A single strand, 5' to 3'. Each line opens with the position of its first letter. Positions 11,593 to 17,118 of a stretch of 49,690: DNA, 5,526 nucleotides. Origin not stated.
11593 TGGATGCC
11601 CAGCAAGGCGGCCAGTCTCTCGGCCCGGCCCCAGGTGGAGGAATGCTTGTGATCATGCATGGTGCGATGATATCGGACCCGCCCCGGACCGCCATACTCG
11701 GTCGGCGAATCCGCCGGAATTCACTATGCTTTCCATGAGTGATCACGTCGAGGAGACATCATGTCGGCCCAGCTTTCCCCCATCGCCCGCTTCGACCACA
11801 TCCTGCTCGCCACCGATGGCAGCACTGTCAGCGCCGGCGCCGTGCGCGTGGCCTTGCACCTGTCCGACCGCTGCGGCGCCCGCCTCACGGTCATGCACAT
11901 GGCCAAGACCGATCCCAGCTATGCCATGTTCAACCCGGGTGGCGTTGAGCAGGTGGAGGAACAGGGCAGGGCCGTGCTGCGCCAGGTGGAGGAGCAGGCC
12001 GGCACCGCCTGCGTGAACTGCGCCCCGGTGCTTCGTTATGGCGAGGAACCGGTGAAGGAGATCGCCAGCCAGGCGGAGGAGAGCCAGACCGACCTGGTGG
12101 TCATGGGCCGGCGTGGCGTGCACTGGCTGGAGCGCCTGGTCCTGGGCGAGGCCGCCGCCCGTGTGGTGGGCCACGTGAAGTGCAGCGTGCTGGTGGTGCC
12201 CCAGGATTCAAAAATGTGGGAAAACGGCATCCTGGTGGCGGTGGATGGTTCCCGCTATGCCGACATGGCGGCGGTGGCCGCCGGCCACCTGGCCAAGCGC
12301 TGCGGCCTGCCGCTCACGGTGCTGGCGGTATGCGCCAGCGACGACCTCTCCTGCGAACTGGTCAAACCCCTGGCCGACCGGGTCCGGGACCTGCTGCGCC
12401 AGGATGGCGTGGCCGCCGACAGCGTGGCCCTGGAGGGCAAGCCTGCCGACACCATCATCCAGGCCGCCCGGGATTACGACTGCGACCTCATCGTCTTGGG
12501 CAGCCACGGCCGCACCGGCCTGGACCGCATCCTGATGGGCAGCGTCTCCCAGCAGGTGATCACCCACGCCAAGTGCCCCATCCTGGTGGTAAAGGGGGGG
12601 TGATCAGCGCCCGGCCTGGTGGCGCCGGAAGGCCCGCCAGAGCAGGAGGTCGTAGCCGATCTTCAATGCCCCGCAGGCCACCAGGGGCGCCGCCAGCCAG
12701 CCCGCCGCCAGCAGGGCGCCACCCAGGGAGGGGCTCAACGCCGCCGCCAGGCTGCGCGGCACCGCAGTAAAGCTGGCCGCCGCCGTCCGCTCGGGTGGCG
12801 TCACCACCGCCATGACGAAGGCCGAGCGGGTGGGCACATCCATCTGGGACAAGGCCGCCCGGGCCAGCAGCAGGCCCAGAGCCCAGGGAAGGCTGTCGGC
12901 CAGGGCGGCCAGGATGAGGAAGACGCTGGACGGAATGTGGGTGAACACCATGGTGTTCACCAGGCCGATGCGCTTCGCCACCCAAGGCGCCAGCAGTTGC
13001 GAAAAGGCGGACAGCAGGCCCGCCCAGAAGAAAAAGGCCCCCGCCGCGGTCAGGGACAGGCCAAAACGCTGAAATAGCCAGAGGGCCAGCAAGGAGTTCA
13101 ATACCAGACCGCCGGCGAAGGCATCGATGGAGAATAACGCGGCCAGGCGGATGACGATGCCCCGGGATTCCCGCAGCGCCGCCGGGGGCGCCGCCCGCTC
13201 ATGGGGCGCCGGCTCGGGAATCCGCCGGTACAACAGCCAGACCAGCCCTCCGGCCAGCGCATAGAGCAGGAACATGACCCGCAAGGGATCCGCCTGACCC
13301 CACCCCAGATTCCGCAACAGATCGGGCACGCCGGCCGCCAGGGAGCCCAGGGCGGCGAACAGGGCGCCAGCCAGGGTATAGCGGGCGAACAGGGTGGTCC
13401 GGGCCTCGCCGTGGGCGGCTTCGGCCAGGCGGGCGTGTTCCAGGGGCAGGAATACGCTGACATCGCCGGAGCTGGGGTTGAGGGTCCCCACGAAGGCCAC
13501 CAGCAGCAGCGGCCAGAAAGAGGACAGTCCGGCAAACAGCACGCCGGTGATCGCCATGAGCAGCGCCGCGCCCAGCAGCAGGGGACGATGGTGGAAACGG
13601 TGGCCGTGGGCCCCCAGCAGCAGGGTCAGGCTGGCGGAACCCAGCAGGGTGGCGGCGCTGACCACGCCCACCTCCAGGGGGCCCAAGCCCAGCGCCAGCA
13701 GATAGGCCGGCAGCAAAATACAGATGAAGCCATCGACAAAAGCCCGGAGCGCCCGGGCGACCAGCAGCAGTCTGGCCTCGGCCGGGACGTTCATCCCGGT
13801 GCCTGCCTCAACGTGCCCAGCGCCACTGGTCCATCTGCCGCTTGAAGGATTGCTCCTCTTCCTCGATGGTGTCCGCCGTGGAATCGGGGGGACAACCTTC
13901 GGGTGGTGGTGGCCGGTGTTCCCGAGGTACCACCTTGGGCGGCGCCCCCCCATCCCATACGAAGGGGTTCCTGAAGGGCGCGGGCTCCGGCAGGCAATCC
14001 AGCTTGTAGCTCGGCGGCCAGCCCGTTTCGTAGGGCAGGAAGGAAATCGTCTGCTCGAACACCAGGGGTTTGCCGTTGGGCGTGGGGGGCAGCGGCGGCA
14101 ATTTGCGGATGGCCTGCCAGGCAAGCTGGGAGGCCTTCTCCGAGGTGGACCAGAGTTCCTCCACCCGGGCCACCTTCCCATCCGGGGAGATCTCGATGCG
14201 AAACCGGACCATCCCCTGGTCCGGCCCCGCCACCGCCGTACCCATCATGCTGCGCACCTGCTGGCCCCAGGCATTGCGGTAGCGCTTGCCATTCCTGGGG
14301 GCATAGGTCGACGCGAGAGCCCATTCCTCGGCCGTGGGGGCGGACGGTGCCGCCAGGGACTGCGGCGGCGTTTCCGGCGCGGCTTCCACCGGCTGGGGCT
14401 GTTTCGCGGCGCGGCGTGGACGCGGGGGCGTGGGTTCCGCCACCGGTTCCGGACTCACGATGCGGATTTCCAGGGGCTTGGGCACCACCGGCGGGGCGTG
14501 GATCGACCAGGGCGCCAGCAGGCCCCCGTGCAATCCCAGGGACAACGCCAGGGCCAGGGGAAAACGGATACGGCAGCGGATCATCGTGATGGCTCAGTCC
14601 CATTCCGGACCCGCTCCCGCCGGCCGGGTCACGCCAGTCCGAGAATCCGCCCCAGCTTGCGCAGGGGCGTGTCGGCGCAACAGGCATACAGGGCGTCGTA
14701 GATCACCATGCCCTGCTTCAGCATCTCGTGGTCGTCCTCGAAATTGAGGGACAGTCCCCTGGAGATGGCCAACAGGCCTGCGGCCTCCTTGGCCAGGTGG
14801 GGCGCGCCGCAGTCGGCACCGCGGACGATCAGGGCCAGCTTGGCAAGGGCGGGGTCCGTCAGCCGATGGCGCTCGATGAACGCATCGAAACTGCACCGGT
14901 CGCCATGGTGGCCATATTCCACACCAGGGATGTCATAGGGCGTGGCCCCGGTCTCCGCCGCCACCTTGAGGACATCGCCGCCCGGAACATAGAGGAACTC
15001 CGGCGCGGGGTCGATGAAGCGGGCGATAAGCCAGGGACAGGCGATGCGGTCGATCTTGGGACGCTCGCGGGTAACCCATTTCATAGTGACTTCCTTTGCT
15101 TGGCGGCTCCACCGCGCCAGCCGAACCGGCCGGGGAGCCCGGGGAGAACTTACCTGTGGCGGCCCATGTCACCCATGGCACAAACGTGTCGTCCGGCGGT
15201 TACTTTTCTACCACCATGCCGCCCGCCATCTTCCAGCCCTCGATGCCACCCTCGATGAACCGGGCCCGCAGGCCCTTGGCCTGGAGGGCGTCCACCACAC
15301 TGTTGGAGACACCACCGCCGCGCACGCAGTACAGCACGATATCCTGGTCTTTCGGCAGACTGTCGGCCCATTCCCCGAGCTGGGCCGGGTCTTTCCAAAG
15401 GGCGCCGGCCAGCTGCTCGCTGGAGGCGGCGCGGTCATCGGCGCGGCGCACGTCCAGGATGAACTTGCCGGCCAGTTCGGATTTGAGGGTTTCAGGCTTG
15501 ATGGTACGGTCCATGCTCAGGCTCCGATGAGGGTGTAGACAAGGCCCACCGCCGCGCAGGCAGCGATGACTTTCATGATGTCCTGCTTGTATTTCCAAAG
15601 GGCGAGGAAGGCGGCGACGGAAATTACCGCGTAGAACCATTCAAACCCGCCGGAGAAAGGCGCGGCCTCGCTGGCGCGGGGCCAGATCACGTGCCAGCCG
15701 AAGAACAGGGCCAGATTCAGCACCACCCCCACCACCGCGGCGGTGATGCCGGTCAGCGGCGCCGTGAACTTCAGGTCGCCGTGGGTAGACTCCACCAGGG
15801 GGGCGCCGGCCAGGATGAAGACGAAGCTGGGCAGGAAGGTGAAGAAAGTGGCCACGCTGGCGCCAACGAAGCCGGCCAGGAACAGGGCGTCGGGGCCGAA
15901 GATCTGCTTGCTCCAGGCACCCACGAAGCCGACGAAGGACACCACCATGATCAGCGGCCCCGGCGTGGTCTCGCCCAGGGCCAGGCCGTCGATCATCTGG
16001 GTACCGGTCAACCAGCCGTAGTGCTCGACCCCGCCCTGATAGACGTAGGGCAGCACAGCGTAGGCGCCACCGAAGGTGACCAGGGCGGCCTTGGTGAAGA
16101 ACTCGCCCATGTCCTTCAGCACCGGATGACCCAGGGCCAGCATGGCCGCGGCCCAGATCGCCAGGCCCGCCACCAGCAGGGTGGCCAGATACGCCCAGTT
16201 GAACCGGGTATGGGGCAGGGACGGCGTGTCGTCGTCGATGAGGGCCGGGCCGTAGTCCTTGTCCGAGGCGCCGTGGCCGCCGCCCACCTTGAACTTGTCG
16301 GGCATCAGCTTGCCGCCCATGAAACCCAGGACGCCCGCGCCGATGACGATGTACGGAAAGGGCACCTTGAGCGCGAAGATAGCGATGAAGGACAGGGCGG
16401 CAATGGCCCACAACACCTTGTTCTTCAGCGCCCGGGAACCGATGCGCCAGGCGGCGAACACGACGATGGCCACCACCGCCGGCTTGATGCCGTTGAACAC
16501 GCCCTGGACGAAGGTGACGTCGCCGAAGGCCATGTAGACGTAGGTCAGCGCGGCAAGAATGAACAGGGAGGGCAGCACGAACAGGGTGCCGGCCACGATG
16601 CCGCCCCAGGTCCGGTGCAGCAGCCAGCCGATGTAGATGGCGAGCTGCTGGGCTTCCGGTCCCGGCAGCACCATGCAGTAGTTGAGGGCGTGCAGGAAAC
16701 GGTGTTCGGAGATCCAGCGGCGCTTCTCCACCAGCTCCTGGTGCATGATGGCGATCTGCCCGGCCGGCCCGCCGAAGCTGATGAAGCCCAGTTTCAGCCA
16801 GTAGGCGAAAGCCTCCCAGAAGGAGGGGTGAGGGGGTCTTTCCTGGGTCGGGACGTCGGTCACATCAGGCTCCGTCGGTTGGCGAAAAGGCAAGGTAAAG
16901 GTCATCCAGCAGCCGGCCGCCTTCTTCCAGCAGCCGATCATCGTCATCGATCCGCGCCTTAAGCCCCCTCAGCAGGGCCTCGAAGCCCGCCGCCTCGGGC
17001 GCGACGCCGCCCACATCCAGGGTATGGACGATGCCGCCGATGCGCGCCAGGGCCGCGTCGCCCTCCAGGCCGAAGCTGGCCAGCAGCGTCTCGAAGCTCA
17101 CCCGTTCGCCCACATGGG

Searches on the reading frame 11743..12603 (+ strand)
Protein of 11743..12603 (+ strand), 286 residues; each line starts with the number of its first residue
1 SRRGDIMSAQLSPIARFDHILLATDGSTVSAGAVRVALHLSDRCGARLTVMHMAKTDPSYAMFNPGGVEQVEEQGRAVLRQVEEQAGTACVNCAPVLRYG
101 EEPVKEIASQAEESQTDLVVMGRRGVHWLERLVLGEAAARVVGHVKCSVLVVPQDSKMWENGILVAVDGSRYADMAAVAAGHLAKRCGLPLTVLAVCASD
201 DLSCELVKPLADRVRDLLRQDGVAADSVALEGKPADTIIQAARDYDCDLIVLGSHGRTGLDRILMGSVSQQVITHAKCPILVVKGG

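Call 35: search_protein_families(library=ncbifam, proteins=[window:11743-12603:+], max_evalue=0.000001)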
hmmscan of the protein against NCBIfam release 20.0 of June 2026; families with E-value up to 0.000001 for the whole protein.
window:11743-12603:+ (286 aa): 3 families
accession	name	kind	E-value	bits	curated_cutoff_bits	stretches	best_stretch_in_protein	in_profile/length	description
NF008380.0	PRK11175.1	equivalog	4e-18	65.4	227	1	230-284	246-300/313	universal stress protein UspE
NF011581.0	PRK15005.1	equivalog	1.2e-13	51.5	166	1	224-284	82-144/144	universal stress protein UspF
NF012000.0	PRK15456.1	equivalog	2.4e-08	34.2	189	0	235-284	94-142/142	universal stress protein UspG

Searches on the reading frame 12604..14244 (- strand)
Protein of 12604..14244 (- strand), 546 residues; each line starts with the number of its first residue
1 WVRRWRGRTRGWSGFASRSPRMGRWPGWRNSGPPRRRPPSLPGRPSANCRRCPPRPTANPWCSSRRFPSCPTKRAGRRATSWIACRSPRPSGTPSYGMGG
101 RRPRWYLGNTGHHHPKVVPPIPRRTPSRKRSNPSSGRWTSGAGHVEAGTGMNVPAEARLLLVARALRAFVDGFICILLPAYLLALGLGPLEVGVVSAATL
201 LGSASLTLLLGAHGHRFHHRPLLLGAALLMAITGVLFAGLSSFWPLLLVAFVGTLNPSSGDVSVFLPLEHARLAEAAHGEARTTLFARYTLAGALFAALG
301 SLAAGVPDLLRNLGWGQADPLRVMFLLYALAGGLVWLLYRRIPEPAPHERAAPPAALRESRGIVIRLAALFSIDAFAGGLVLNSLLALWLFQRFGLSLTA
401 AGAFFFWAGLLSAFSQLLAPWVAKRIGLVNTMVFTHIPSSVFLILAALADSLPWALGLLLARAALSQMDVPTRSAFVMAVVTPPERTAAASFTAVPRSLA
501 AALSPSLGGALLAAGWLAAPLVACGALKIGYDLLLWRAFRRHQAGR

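Call 8: search_protein_families(library=ncbifam, proteins=[window:12604-14244:-], max_evalue=0.00001)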
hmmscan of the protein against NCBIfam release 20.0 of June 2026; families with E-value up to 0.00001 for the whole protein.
window:12604-14244:- (546 aa): 1 family
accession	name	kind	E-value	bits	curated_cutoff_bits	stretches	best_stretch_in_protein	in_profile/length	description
TIGR00900.1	2A0121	subfamily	9.9e-06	25.1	319.6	0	159-252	214-309/364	H+ Antiporter protein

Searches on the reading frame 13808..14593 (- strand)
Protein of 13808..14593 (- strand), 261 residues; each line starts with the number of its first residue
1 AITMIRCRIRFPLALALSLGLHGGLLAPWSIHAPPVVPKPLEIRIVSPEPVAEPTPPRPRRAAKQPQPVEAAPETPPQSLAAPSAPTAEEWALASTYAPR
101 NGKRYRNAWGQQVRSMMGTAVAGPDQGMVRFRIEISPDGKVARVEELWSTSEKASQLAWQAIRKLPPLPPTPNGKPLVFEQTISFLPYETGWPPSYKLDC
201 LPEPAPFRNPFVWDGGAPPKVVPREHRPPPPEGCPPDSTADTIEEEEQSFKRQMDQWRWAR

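Call 8: search_protein_families(library=ncbifam, proteins=[window:13808-14593:-], max_evalue=0.00001)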
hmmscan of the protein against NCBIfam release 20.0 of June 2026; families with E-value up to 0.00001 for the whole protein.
window:13808-14593:- (261 aa): 2 families
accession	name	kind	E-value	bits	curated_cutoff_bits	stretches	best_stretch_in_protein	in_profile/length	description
TIGR01352.1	tonB_Cterm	subfamily_domain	9.6e-07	29.1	27.1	1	124-185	11-73/76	TonB family protein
TIGR02794.1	tolA_full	equivalog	1.3e-06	28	59.45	0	106-181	277-356/362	cell envelope integrity protein TolA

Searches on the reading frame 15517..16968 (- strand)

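Call 8: search_protein_families(library=ncbifam, proteins=[window:15517-16968:-], max_evalue=0.00001)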
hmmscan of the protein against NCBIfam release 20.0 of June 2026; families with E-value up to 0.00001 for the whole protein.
window:15517-16968:- (483 aa): 3 families
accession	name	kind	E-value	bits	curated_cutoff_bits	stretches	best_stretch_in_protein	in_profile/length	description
TIGR00937.1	2A51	subfamily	3.5e-72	244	171.7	1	58-469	2-364/368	chromate efflux transporter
NF053760.1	ChrTpChrABac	equivalog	1e-24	87.7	250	2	61-211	14-166/178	chromate efflux transporter ChrA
NF053759.1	ChrTpChrBBac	equivalog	2.9e-22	79.2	250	2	58-202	9-153/180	chromate efflux transporter ChrB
